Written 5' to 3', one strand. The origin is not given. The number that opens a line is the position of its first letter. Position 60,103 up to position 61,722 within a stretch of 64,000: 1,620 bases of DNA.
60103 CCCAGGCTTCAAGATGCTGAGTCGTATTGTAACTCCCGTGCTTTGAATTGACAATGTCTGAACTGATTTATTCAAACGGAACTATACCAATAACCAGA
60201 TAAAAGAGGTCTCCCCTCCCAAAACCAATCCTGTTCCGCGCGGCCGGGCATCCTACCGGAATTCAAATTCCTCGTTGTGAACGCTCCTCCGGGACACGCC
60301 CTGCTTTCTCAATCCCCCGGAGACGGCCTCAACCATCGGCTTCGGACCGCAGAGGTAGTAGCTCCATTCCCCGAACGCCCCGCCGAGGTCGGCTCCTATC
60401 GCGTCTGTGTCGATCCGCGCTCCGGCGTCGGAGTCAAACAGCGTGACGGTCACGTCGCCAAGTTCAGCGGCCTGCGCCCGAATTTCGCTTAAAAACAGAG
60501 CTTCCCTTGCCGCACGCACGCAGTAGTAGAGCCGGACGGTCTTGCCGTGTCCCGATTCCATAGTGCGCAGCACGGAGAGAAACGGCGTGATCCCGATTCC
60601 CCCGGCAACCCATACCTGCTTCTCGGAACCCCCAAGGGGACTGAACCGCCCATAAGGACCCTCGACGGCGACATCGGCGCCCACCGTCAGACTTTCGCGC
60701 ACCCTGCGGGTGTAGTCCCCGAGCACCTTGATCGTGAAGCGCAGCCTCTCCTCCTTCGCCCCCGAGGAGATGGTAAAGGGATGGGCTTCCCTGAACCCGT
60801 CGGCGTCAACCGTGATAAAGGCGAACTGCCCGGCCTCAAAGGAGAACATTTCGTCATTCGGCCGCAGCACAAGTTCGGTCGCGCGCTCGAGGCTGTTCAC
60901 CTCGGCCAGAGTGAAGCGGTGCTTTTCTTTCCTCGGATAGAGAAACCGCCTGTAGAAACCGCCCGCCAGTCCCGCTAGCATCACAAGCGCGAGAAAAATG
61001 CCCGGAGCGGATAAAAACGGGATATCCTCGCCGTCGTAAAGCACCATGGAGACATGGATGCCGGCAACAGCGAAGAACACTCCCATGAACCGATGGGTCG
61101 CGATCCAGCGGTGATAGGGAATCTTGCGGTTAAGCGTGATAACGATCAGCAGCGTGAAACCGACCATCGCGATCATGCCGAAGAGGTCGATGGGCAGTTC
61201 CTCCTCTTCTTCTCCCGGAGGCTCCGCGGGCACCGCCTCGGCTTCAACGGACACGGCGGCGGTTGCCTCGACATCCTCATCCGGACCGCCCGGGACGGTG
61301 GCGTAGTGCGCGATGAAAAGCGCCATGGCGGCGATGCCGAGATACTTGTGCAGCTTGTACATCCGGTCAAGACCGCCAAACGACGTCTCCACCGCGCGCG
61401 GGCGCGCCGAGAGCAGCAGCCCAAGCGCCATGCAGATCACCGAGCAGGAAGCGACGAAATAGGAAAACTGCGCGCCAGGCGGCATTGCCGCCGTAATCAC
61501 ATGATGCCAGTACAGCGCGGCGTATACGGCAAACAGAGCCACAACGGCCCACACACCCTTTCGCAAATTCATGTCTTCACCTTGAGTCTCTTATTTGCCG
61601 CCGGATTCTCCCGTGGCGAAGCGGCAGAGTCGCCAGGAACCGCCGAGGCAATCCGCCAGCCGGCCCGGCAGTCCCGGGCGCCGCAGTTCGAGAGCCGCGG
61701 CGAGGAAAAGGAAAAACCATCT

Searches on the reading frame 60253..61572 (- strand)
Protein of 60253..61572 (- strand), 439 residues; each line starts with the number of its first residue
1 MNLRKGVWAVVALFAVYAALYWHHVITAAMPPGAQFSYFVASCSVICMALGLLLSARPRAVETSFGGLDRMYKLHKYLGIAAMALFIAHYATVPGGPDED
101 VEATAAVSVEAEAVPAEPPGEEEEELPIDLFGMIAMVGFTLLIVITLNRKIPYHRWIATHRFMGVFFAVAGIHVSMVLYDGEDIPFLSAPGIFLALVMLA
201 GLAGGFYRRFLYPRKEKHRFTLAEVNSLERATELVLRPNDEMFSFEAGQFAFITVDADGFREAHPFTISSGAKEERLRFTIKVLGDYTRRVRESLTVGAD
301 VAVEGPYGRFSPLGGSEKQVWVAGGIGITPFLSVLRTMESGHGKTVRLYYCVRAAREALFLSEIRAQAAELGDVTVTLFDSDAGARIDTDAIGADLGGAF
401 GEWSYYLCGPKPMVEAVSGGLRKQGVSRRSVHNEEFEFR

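Call 38: search_protein_families(library=pfam, max_evalue=0.00001, proteins=[window:60256-61572:-])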
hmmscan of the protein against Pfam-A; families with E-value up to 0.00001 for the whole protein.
window:60256-61572:- (439 aa): 3 families
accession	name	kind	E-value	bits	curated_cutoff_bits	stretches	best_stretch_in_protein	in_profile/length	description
PF01794.25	Ferric_reduct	-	1.1e-12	48.5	28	1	43-170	4-120/121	Ferric reductase like transmembrane component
PF08022.18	FAD_binding_8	-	8.8e-11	42.3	22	1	233-309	18-107/109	FAD-binding domain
PF00175.26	NAD_binding_1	-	4e-10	40.7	22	1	322-418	2-108/109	Oxidoreductase NAD-binding domain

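Call 73: find_encoding_contigs(protein=window:60253-61572:-, flank=5000, max_places=6)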
Protein window:60253-61572:- (439 aa): no gene with exactly this product is on record in the collection.
